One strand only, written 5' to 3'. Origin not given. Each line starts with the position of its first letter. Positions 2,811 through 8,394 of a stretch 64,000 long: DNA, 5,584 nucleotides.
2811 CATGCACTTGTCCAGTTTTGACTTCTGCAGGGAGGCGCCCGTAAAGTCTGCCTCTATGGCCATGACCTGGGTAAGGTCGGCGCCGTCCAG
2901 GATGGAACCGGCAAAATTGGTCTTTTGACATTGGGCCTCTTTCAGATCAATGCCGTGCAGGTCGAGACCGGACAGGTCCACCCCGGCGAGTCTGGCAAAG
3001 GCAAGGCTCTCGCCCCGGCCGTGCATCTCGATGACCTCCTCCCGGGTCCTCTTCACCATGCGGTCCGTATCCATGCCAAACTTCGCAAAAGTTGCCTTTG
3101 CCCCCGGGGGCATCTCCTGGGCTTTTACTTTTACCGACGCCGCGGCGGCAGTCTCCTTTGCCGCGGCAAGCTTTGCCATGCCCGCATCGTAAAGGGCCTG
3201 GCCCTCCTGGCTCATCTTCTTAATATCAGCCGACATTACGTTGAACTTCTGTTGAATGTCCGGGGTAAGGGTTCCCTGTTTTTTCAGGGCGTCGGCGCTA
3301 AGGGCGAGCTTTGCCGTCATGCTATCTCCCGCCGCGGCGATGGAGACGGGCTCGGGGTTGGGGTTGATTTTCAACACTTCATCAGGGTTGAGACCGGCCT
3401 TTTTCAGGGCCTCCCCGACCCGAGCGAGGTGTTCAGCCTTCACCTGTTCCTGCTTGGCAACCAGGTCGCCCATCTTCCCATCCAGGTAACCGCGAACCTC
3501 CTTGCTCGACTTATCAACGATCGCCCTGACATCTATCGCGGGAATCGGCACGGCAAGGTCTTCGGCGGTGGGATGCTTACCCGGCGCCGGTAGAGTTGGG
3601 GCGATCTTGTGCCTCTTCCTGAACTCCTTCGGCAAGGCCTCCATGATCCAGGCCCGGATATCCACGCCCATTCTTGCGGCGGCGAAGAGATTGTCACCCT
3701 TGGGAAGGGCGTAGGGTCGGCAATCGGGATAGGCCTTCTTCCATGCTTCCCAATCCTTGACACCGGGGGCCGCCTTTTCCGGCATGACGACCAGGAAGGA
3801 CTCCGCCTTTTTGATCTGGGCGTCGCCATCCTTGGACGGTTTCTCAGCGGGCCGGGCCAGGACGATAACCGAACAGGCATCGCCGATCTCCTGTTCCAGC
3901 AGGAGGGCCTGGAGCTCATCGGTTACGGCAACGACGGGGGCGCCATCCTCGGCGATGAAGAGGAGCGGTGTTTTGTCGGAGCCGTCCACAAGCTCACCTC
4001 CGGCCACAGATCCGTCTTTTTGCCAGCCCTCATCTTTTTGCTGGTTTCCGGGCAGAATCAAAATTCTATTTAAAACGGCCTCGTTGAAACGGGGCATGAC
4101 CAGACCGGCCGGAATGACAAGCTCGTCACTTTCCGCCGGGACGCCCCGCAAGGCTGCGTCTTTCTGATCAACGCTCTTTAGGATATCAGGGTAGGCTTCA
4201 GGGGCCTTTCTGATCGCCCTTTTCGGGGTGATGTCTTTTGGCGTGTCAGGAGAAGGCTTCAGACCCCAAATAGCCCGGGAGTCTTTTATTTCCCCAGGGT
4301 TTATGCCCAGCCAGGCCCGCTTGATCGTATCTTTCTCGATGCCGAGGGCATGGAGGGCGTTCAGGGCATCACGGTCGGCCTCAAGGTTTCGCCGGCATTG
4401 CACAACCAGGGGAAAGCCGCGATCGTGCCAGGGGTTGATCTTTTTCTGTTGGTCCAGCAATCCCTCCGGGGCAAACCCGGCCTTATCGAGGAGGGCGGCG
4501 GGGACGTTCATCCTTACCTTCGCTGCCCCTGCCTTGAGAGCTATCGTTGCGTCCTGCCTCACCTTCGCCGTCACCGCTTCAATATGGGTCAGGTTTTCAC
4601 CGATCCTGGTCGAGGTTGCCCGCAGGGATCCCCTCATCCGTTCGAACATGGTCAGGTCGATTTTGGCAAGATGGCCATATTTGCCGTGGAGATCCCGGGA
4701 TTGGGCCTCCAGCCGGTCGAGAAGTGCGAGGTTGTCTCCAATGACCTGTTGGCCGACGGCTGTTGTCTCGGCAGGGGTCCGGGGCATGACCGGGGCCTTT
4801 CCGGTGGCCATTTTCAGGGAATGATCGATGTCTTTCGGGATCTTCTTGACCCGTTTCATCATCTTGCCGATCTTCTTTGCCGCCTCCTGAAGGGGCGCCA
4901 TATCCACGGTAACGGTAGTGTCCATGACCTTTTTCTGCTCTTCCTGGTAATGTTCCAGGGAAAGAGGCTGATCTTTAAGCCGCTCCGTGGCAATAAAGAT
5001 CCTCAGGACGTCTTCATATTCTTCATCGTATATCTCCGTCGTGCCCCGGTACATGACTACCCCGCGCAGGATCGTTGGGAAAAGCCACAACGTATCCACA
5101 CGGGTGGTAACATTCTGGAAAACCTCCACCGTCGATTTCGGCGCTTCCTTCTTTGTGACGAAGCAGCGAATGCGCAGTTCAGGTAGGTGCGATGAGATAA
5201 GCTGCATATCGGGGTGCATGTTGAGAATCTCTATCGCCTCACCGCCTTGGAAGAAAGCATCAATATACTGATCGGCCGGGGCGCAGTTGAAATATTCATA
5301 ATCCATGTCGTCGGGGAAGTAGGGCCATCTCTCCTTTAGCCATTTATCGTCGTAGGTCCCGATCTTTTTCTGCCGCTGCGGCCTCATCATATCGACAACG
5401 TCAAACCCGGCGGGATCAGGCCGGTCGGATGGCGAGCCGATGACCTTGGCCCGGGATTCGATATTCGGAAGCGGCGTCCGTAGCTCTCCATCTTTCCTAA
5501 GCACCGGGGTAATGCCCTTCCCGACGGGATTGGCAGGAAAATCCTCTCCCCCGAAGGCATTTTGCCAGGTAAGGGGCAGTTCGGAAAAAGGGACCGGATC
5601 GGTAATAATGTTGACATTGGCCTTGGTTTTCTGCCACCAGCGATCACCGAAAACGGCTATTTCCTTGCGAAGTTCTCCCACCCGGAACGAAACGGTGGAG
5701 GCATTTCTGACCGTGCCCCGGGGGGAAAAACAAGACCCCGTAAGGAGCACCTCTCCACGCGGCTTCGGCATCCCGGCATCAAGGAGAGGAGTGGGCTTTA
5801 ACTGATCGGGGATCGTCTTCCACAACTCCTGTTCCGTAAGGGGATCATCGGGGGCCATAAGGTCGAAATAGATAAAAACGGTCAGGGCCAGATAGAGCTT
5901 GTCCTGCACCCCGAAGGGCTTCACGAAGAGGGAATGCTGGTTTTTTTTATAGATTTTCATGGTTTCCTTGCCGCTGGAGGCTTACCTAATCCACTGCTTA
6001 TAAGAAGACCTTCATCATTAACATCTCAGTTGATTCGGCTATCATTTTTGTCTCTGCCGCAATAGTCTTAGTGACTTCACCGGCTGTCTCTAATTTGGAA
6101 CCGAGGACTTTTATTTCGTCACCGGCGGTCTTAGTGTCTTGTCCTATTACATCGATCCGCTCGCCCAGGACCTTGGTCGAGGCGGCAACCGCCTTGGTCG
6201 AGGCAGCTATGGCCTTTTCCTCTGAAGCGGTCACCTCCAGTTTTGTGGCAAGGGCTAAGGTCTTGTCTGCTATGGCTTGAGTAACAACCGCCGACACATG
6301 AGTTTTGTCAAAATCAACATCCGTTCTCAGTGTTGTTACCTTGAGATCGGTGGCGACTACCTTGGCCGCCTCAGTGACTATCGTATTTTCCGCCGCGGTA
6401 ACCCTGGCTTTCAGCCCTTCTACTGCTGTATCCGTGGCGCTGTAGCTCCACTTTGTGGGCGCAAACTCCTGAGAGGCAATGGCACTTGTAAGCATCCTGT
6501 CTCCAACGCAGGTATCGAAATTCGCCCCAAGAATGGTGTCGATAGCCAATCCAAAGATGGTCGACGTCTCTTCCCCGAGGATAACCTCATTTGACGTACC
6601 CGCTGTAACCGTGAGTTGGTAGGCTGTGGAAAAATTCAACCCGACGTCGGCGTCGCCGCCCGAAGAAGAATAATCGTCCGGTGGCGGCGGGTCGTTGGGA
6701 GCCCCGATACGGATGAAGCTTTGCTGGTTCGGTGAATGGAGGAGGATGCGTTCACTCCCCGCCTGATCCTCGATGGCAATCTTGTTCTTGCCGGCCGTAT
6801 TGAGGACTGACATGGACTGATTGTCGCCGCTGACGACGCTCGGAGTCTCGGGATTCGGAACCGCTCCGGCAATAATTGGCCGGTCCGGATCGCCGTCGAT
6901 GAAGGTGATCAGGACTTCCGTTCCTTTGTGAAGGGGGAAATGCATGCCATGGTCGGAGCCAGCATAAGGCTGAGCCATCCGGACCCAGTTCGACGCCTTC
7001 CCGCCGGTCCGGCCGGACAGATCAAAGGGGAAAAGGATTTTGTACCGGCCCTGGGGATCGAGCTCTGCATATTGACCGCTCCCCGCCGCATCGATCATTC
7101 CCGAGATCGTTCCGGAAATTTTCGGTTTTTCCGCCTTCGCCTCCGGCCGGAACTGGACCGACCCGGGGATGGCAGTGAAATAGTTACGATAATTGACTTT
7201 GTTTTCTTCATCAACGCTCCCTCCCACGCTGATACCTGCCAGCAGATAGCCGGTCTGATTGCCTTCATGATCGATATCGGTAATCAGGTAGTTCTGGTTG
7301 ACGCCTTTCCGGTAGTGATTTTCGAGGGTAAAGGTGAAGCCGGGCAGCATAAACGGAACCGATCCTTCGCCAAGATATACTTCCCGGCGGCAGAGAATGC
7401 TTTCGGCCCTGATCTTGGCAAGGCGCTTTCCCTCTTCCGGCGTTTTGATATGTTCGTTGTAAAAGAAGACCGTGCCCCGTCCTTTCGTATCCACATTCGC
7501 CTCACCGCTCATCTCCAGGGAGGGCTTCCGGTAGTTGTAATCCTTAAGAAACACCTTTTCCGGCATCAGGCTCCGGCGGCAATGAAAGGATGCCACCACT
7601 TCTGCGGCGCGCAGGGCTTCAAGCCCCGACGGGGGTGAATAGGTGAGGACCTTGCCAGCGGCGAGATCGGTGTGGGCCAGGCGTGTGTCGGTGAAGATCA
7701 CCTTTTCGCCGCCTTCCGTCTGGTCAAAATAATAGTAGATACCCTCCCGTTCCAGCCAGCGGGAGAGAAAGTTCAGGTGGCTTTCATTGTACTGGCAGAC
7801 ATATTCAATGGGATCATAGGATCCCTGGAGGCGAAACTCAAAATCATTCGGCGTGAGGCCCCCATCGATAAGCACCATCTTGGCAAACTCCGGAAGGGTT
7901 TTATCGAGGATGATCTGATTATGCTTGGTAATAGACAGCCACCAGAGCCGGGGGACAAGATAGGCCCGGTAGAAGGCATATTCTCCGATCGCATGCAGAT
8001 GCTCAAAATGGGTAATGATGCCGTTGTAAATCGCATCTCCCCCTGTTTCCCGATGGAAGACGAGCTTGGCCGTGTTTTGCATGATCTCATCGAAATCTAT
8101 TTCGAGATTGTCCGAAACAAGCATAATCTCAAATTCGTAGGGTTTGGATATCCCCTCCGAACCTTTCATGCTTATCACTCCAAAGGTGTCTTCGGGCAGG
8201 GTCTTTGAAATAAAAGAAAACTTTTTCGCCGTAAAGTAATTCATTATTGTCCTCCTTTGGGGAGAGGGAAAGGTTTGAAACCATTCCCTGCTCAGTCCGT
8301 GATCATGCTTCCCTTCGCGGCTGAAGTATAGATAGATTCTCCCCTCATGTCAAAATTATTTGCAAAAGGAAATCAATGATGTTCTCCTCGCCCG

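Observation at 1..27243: Three paralogous VgrG / DUF2169-pentapeptide / pentapeptide / DUF3540 / short PAAR-like modules with no recognisable payload or firing machinery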

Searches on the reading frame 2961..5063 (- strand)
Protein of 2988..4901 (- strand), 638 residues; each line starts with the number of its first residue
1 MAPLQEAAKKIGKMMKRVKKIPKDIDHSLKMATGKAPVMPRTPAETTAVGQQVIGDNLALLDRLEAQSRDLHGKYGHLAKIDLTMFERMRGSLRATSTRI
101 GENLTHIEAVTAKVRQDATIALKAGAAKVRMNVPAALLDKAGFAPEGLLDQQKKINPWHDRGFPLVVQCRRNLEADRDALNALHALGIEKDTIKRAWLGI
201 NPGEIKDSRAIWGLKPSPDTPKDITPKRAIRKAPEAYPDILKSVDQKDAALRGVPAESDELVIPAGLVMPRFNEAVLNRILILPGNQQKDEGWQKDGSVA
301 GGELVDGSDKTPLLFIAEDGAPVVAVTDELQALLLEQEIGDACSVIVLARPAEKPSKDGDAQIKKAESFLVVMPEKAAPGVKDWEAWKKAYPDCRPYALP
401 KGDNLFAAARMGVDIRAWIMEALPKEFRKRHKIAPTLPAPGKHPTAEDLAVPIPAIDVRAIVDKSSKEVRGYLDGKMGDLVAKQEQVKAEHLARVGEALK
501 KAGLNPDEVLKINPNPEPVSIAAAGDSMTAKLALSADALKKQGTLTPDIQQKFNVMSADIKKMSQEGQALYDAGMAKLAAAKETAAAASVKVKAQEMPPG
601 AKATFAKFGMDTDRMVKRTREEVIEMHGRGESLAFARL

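Call 42: search_protein_families(library=pfam, proteins=[window:2988-4901:-], max_evalue=10)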
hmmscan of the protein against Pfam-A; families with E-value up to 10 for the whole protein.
seq(638 aa): 2 families
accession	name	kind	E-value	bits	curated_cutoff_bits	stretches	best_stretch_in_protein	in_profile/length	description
PF18026.6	Exog_C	-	0.21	12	29.5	1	491-510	23-42/49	Endo/exonuclease (EXOG) C-terminal domain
PF22470.1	Histone_HNS_N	-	1.5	9.2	24.5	1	482-510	48-76/79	H-NS histone-like proteins, N-terminal domain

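Call 70: predict_structure(alignment_id=A2)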
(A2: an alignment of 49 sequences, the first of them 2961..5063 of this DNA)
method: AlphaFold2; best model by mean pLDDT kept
length: 701 residues; sequences in the alignment: 49
mean_pLDDT: 78.5   pTM: 0.61
mean pLDDT of the five models: 78.5, 77.8, 74.0, 72.7, 71.5
residues with pLDDT >= 90: 192; 70-90: 338; 50-70: 123; < 50: 48
segments of 3 or more residues with pLDDT < 50: 203-205, 277-310, 565-572
pLDDT, mean of each block of 10 residues (from residue 1): 60 58 74 81 74 75 86 87 87 84 83 85 82 80 84 79 76 70 66 59 57 94 95 93 94 94 89 57 41 42 46 82 94 89 66 80 94 94 95 95 93 95 94 88 95 93 93 94 88 76 77 80 78 63 63 56 46 70 80 76 85 87 84 77 66 72 70 85 78 77 68
secondary structure, 60 per line:
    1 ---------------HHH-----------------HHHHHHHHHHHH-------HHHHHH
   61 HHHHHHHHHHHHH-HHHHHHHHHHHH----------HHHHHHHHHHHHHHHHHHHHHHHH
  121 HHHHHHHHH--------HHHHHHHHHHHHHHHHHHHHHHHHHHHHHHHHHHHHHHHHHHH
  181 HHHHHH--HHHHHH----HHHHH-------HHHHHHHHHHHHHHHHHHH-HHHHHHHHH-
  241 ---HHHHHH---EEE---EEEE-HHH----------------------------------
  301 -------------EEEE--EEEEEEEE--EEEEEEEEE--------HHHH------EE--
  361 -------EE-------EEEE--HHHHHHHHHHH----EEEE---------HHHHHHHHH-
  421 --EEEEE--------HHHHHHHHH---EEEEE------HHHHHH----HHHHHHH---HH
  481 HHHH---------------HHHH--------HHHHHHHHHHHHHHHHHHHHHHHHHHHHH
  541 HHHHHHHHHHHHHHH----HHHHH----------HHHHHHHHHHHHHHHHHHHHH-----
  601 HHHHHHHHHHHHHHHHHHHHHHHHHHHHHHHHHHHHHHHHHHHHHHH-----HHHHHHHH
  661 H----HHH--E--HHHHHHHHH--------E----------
elements in order (helices of 4 or more, strands of 3 or more residues): H36-47 H55-73 H75-86 H97-129 H138-186 H189-194 H199-203 H211-229 H231-239 H244-249 E253-255 E259-262 E314-317 E320-327 E330-338 H347-350 E377-380 H383-393 E398-401 H411-419 E423-427 H436-444 E448-452 H459-464 H469-475 H479-484 H500-503 H512-555 H560-564 H575-595 H601-647 H653-661 H674-682
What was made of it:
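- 2040..5960 (-): tvpAB/tagAB of module 1, long form (1306 aa): DUF2169 (residues 23-305), an inserted ~430-aa region (about residues 362-791, nt 3588-4877) of long helices plus a conserved alpha/beta domain, then a pentapeptide beta-helix (residues ~981-1297). AF2 model pLDDT 78.5, with the domain at ~94 (call 70).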

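Call 73: fold_search(model_id=the predicted structure, library=pdb)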
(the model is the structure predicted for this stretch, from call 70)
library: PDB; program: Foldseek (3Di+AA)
matches with E <= 10: 357; with E <= 0.001: 1
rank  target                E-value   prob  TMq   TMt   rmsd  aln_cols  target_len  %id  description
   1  2au3                  9.1e-04  1.00  0.25  0.41  21.8       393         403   14  Crystal Structure of the Aquifex aeolicus primase (Zinc Binding and RNA Polymerase Domains) (released 2005-11-15)
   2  7t8c_A                3.2e-03  1.00  0.20  0.26   5.8       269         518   14  Heptameric Human Twinkle Helicase Clinical Variant W315L (released 2022-07-27)
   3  7t8b_A                3.5e-03  1.00  0.17  0.23   8.3       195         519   15  Octameric Human Twinkle Helicase Clinical Variant W315L (released 2022-07-27)
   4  3b39_A                7.9e-03  1.00  0.24  0.47   7.0       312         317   12  Structure of the DnaG primase catalytic domain bound to ssDNA (released 2008-01-15)
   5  7t8b_B                8.8e-03  0.99  0.17  0.22   5.4       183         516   16  Octameric Human Twinkle Helicase Clinical Variant W315L (released 2022-07-27)
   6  5w35_A                8.8e-03  0.99  0.23  0.45  19.2       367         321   12  Crystal structure of the RNA polymerase domain (RPD) of Mycobacterium tuberculosis primase DnaG in complex with a doub (released 2018-03-28)
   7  5w34_A                1.8e-02  1.00  0.24  0.49  11.3       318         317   11  Crystal structure of the RNA polymerase domain (RPD) of Mycobacterium tuberculosis primase DnaG in complex with double (released 2018-03-28)
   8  6n2n_A                2.0e-02  0.99  0.13  0.15   4.7       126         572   13  Crystal structure of 2-oxoglutarate:ferredoxin oxidoreductase from Magnetococcus marinus (released 2019-03-20)
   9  4e2k                  2.2e-02  0.99  0.20  0.39  10.8       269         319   12  The structure of the S. aureus DnaG RNA Polymerase Domain (released 2012-08-01)
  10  6n9u_E                2.2e-02  0.95  0.14  0.38   7.3       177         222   14  Structure of bacteriophage T7 lagging-strand DNA polymerase (D5A/E7A) interacting with primase domains of two gp4 subu (released 2019-03-06)
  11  1nui_A                2.3e-02  0.99  0.17  0.42   5.9       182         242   13  Crystal Structure of the primase fragment of Bacteriophage T7 primase-helicase protein (released 2003-05-27)
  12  6n9x_B                2.5e-02  0.96  0.15  0.19   7.0       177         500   15  Structure of bacteriophage T7 lagging-strand DNA polymerase (D5A/E7A) and gp4 (helicase/primase) bound to DNA includin (released 2019-03-06)
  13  1q57_A                2.6e-02  0.98  0.17  0.23   8.2       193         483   17  The Crystal Structure of the Bifunctional Primase-Helicase of Bacteriophage T7 (released 2003-11-25)
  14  6n9v_E                2.6e-02  0.92  0.14  0.20   7.7       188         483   14  Structure of bacteriophage T7 lagging-strand DNA polymerase (D5A/E7A) and gp4 (helicase/primase) bound to DNA includin (released 2019-03-06)
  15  1qs0_B                4.5e-02  0.90  0.12  0.22   7.5       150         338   13  Crystal Structure of Pseudomonas Putida 2-oxoisovalerate Dehydrogenase (Branched-Chain Alpha-Keto Acid Dehydrogenase,  (released 1999-08-18)
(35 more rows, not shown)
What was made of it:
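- On TOPRIM / DnaG-type primase domain (considered for the long TvpAB insertion): The best Foldseek hit was E 9e-4, with TM-scores normalised to the target of 0.41-0.49 (call 73).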

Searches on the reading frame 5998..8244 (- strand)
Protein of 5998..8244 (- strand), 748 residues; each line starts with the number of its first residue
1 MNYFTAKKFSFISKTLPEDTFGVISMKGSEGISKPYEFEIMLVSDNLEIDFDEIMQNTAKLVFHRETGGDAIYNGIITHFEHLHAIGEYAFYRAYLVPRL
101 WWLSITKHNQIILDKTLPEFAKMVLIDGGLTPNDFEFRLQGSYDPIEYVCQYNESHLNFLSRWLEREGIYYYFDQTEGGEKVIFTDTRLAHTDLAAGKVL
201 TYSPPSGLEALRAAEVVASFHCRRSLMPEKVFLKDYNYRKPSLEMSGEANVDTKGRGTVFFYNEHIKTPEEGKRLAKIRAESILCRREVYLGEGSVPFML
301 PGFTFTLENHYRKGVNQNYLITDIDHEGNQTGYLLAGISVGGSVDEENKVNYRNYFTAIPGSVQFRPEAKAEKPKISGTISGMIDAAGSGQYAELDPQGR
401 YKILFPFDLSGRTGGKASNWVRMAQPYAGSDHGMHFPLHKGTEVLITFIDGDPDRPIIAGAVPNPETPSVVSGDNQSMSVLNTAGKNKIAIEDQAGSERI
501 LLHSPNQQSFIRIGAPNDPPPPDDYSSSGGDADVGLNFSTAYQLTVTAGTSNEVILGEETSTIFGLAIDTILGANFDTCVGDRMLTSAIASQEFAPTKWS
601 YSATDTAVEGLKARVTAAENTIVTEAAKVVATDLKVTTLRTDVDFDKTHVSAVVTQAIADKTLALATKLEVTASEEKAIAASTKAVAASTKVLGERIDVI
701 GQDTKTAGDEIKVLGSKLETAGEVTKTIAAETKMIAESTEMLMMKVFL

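Call 7: search_protein_families(library=pfam, proteins=[window:5998-8244:-], max_evalue=0.01)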
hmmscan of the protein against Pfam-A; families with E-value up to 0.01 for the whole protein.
window:5998-8244:- (748 aa): 3 families
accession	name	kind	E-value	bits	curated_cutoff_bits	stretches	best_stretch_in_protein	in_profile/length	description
PF05954.17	Phage_GPD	-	7.1e-75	252.5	30.1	1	30-330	2-303/305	Phage tail baseplate hub (GPD)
PF04717.18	Phage_base_V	-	4e-11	43.5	23.8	1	397-461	11-73/75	Type VI secretion system/phage-baseplate injector OB domain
PF20093.5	DUF6484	-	0.00011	23.2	27.6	1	436-461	39-60/61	Domain of unknown function (DUF6484)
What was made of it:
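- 5998..8244 (-): vgrG of module 1 (type A, 748 aa): gp27/gp5 core plus a ~150-aa C-terminal extension with 7-residue periodicity and no hydrophobic helices. Pfam Phage_GPD 7e-75 and Phage_base_V 4e-11 (call 7).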

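Call 26: search_protein_families(library=ncbifam, proteins=[window:5998-8244:-], max_evalue=0.01)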
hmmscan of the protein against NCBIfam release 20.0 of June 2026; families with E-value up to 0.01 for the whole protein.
window:5998-8244:- (748 aa): 3 families
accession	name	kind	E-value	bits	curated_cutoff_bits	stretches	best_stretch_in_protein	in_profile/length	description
TIGR03361.1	VI_Rhs_Vgr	subfamily_domain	6e-105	351.7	186.35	1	15-504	6-492/513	type VI secretion system tip protein TssI/VgrG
TIGR01646.1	vgr_GE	subfamily_domain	9.3e-85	285.4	121.8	1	23-505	3-478/480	type VI secretion system tip protein VgrG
NF033848.1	VgrG_rel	hypoth_equivalog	1.3e-06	27.1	275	1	373-466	371-454/547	VgrG-related protein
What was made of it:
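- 5998..8244 (-): TIGR03361 6e-105, above its cut-off (call 26).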

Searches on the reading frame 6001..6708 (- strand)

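Call 42: search_protein_families(library=pfam, proteins=[window:6001-6708:-], max_evalue=10)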
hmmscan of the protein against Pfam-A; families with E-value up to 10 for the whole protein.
seq(236 aa): 2 families
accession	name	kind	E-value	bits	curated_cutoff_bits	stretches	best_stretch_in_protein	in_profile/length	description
PF21300.2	LbR_Ice_bind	-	0.0028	18.1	30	1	34-114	15-92/97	Grass antifreeze beta roll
PF01519.22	DUF16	-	0.03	15.2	40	1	174-227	39-92/104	Protein of unknown function DUF16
